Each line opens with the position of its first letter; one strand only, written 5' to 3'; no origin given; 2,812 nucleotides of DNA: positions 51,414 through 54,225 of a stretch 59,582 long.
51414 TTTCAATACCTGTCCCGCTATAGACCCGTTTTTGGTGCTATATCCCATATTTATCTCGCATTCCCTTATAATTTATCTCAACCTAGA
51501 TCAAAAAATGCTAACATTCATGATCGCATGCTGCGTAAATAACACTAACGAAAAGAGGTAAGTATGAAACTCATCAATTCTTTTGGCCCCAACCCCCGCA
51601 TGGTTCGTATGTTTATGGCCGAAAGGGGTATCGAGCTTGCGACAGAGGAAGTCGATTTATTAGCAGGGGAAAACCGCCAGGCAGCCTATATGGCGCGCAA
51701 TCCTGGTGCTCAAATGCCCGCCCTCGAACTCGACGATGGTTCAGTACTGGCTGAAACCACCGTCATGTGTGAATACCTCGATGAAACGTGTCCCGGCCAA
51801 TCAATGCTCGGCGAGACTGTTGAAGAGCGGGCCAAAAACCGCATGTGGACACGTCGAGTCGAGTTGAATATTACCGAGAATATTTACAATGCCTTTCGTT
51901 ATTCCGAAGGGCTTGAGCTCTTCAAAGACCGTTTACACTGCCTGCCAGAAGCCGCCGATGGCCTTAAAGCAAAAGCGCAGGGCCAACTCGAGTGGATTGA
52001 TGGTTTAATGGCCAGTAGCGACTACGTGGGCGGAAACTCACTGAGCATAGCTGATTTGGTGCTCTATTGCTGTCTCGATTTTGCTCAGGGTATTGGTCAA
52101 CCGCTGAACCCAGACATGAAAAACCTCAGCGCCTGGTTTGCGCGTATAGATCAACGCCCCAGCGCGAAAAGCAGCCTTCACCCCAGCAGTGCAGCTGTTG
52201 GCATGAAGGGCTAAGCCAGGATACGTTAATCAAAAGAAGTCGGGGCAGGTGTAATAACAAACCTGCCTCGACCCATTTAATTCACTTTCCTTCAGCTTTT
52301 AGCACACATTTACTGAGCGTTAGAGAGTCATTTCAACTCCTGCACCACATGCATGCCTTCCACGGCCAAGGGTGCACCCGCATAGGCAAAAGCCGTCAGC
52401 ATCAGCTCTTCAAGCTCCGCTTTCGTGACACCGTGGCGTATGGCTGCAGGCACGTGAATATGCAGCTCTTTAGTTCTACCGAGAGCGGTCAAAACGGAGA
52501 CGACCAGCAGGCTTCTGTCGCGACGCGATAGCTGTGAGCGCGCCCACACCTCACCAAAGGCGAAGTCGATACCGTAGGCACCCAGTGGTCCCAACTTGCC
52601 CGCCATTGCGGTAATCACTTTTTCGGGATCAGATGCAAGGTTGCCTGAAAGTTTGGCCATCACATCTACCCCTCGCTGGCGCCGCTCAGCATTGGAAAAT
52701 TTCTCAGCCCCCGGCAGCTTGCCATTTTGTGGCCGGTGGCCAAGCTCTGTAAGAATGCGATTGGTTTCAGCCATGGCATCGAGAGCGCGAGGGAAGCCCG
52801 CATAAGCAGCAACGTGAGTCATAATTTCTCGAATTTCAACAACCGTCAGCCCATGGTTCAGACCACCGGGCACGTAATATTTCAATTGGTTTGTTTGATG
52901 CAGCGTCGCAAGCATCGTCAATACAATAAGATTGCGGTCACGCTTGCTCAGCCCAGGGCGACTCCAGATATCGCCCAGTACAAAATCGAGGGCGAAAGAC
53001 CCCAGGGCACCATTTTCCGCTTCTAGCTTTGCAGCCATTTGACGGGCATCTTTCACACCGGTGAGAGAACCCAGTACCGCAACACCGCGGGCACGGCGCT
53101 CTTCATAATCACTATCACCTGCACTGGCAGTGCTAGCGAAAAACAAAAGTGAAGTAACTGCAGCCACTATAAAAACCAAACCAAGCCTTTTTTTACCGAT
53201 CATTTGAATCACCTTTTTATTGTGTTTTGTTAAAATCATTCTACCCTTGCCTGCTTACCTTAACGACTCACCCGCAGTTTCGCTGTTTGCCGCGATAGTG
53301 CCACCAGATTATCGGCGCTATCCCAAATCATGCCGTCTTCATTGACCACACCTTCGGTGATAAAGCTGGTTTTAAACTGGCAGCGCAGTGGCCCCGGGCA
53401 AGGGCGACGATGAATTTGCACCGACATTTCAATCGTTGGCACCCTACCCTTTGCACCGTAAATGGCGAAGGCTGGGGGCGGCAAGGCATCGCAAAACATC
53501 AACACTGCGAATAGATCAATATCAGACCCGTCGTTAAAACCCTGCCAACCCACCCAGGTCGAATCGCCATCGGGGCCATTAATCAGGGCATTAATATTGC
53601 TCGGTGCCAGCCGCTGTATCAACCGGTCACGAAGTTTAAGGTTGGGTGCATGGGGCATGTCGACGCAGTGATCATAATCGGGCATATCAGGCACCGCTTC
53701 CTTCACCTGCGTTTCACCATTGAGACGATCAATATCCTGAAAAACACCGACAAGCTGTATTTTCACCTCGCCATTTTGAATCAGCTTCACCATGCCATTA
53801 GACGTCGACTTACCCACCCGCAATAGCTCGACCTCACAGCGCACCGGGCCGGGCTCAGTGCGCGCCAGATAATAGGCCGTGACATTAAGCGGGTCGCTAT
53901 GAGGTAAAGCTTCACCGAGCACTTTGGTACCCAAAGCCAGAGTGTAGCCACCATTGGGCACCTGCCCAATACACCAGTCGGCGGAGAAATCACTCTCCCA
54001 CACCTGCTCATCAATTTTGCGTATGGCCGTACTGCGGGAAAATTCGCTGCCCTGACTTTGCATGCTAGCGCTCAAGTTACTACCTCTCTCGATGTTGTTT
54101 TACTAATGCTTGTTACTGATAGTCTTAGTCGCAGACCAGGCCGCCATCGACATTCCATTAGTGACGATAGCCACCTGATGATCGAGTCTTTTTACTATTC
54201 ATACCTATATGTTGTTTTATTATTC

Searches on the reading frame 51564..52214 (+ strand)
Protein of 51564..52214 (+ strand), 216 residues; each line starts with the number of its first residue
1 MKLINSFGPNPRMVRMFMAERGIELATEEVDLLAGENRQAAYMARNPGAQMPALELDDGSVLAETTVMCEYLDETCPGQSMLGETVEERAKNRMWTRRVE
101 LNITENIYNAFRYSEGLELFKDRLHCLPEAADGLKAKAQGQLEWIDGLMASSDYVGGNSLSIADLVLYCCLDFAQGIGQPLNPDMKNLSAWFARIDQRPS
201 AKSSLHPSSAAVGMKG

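Call 33: search_protein_families(library=phrogs, proteins=[window:51564-52214:+], max_evalue=0.00001)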
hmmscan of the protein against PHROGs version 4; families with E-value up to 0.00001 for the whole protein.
window:51564-52214:+ (216 aa): 1 family
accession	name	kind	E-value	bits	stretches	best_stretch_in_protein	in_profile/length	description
phrog_9684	-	unknown function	9.4e-12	46.1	1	3-203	4-202/215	-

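Call 82: search_protein_families(library=pfam, proteins=[window:51564-52214:+], max_evalue=0.00001)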
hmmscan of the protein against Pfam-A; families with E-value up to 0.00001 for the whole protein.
window:51564-52214:+ (216 aa): 6 families
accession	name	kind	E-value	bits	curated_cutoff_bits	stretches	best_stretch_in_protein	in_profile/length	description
PF13409.12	GST_N_2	-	1e-14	55.3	25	1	8-75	2-70/70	Glutathione S-transferase, N-terminal domain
PF13417.12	GST_N_3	-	1.1e-09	38.9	22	1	8-78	7-73/75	Glutathione S-transferase, N-terminal domain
PF02798.26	GST_N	-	3.9e-09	37.1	20.9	1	5-74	7-76/76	Glutathione S-transferase, N-terminal domain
PF13410.11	GST_C_2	-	4e-09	36.9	24.9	1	129-194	2-69/69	Glutathione S-transferase, C-terminal domain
PF00043.30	GST_C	-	1.4e-08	35.3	20.7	1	132-199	25-93/93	Glutathione S-transferase, C-terminal domain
PF14497.11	GST_C_3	-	3.9e-06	27.4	21.6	1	138-201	31-97/104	Glutathione S-transferase, C-terminal domain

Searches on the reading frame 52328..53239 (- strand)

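Call 33: search_protein_families(library=phrogs, proteins=[window:52328-53239:-], max_evalue=0.00001)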
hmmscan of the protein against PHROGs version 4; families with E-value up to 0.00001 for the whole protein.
window:52328-53239:- (303 aa): 0 families

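Call 82: search_protein_families(library=pfam, proteins=[window:52328-53239:-], max_evalue=0.00001)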
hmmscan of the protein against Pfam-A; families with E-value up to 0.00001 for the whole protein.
window:52328-53239:- (303 aa): 1 family
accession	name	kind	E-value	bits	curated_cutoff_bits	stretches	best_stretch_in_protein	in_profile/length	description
PF02627.25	CMD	-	5.5e-32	110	23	2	225-301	9-84/84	Carboxymuconolactone decarboxylase family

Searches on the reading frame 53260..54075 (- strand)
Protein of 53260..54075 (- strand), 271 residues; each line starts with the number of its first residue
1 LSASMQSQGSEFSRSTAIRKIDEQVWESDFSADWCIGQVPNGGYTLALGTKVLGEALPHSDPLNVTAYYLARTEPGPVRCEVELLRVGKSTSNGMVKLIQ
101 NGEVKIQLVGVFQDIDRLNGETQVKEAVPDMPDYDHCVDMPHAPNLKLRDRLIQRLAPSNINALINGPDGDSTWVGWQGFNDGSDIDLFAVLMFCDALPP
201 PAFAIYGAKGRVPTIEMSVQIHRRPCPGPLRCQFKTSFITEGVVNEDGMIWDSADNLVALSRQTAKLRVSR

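Call 82: search_protein_families(library=pfam, proteins=[window:53260-54075:-], max_evalue=0.00001)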
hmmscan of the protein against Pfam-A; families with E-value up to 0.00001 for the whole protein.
window:53260-54075:- (271 aa): 2 families
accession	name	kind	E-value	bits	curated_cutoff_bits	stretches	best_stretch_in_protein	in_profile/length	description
PF13622.12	4HBT_3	-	2.6e-20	72.9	24.3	1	31-112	2-82/83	Acyl-CoA thioesterase N-terminal domain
PF20789.3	4HBT_3C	-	1.2e-17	64.9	24.1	1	136-265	3-138/140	Acyl-CoA thioesterase C-terminal domain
